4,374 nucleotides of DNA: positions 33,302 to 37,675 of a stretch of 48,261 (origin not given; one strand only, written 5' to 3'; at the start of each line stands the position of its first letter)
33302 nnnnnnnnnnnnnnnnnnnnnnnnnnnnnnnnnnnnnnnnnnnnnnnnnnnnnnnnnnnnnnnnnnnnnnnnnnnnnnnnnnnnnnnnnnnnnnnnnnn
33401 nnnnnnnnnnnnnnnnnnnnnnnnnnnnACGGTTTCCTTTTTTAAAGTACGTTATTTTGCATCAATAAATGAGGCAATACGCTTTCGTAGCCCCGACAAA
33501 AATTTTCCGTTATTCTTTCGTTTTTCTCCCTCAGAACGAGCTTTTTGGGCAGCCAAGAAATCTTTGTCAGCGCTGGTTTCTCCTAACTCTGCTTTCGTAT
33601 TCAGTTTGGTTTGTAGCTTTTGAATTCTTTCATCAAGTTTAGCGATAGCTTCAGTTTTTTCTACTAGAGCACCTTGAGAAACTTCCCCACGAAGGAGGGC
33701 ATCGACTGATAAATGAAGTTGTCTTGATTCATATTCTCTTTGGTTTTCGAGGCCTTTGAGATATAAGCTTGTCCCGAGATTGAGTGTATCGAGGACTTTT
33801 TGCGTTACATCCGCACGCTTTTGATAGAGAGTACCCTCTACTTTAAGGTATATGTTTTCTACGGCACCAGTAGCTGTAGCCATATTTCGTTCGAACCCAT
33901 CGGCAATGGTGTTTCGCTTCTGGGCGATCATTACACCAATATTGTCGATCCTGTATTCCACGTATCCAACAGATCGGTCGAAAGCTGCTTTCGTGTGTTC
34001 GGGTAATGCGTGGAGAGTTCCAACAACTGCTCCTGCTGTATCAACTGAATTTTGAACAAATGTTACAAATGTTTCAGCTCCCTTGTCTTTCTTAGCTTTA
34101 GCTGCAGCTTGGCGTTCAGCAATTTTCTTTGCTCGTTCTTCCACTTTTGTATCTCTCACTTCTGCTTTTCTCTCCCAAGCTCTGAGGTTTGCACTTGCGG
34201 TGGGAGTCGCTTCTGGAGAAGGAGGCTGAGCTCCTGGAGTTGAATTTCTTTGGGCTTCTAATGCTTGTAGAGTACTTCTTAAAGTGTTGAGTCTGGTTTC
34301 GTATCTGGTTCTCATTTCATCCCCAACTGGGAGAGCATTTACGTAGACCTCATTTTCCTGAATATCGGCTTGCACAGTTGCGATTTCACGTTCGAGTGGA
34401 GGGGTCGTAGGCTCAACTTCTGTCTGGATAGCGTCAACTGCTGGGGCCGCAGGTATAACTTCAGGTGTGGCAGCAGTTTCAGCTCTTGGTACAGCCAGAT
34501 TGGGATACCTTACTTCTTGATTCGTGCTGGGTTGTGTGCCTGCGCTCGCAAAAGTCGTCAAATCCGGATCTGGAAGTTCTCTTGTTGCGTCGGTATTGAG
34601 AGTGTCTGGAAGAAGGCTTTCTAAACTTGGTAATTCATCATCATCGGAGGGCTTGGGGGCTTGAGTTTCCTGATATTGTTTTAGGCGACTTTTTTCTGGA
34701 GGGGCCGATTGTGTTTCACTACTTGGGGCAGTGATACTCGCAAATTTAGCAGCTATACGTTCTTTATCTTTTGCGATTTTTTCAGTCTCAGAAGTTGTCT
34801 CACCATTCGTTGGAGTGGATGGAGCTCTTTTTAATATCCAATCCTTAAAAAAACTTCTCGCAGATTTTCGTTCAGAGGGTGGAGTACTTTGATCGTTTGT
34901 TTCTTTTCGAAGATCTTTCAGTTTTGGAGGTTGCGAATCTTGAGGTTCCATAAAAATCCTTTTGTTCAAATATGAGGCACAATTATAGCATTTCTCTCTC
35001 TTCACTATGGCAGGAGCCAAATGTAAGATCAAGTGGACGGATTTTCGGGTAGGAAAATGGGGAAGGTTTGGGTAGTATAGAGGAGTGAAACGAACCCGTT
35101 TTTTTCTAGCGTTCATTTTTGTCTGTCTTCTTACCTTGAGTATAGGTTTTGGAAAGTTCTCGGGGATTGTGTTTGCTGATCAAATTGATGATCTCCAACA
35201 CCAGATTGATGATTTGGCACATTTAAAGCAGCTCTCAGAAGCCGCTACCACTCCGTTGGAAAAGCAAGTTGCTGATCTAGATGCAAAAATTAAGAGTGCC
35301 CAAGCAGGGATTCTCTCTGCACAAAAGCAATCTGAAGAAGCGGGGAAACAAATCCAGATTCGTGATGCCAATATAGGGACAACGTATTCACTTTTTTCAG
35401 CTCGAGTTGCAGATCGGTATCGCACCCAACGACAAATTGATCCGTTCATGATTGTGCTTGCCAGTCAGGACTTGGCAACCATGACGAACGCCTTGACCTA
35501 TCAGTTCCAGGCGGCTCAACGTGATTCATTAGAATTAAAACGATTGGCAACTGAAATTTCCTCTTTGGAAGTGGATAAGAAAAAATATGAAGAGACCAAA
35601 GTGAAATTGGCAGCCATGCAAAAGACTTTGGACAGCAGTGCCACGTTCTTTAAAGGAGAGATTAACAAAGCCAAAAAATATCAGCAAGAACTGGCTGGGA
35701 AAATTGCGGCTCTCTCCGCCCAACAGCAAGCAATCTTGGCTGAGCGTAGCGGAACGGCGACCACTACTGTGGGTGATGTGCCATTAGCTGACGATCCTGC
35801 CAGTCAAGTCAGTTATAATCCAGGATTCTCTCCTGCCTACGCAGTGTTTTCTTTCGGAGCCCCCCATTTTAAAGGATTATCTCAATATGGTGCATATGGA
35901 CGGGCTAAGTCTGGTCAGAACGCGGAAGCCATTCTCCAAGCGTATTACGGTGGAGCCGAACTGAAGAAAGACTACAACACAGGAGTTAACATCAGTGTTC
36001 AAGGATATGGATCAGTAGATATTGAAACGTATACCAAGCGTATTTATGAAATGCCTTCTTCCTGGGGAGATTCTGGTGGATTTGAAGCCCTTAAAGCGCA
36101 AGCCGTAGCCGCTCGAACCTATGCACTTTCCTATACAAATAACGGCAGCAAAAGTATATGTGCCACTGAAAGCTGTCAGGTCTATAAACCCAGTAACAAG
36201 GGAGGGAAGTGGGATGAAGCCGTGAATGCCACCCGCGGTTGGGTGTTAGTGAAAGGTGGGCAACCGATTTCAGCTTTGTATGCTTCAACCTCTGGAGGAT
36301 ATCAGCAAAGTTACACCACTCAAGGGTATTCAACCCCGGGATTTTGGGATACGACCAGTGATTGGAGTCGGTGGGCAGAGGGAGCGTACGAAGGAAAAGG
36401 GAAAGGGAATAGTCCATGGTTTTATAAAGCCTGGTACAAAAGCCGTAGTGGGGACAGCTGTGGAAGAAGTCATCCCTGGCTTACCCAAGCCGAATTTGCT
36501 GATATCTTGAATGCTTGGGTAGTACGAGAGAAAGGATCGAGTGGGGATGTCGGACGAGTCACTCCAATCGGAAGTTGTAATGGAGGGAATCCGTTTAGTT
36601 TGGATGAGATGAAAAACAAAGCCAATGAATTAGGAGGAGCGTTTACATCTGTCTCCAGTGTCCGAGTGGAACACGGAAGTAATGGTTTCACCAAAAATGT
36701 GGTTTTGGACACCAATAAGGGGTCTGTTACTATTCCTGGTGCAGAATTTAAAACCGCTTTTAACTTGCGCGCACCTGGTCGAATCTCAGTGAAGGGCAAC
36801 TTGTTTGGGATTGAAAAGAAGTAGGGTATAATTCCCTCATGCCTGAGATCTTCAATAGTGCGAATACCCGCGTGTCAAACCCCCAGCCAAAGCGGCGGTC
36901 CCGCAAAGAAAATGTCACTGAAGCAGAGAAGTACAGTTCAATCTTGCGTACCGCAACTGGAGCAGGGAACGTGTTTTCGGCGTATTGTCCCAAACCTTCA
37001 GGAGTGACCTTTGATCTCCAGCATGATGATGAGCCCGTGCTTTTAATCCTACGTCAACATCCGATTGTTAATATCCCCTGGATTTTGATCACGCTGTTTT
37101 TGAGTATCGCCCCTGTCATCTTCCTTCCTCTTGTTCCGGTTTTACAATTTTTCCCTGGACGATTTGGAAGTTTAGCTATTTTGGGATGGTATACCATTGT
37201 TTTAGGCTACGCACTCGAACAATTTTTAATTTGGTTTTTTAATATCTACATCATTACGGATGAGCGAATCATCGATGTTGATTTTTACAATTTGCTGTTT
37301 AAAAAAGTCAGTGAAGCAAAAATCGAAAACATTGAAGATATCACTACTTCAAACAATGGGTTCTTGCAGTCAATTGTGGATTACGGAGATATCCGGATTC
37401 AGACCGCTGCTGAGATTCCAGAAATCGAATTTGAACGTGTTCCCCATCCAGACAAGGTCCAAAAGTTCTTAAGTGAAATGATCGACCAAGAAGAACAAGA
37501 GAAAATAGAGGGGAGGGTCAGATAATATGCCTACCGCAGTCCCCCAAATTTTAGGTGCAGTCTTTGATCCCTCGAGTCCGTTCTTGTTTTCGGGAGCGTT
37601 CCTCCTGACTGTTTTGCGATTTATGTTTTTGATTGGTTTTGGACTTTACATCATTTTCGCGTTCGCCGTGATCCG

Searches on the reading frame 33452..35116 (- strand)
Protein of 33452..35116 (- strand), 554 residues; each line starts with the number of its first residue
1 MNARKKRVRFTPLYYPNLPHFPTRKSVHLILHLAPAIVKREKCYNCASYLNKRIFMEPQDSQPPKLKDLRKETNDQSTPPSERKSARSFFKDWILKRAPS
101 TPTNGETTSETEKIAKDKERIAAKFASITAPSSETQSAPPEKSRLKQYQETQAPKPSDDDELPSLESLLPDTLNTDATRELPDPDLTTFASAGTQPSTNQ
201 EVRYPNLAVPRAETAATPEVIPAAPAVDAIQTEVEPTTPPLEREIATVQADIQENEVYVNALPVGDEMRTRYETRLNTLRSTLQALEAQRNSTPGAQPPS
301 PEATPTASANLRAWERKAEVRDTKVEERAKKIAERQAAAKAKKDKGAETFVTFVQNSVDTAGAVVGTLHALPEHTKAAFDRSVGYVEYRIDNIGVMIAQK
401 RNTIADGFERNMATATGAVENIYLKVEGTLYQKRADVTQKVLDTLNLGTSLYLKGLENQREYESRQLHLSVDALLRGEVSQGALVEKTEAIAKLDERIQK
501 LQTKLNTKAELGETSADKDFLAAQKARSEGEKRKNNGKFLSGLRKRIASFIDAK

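Call 7: search_protein_families(library=pfam, proteins=[window:33452-35116:-], max_evalue=0.001)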
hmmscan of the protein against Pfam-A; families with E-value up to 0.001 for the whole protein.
window:33452-35116:- (554 aa): 0 families

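Call 47: search_protein_families(library=pfam, proteins=[window:33452-35116:-], max_evalue=1)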
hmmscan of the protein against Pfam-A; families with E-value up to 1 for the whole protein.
window:33452-35116:- (554 aa): 3 families
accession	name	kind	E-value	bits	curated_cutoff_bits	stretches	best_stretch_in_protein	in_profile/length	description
PF12938.12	M_domain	-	0.12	12.5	25.6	1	458-508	145-196/243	M domain of GW182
PF13207.12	AAA_17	-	0.28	11.9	27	1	468-529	23-83/136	AAA domain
PF25762.1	HAUS1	-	0.49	10.6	40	0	268-342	122-196/236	HAUS augmin-like complex subunit 1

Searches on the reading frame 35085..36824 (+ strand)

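Call 7: search_protein_families(library=pfam, proteins=[window:35085-36824:+], max_evalue=0.001)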
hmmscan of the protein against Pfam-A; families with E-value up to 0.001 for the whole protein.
window:35085-36824:+ (579 aa): 1 family
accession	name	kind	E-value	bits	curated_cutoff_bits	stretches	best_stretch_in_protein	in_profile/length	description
PF08486.15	SpoIID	-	4.2e-16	59.8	23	1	310-389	10-96/97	Stage II sporulation protein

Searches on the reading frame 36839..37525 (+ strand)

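Call 7: search_protein_families(library=pfam, proteins=[window:36839-37525:+], max_evalue=0.001)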
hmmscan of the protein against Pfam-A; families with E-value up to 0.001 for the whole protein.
window:36839-37525:+ (228 aa): 1 family
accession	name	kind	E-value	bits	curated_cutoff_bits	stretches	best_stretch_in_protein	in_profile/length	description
PF03703.20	bPH_2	-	3.1e-06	27.7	22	1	132-211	1-78/78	Bacterial PH domain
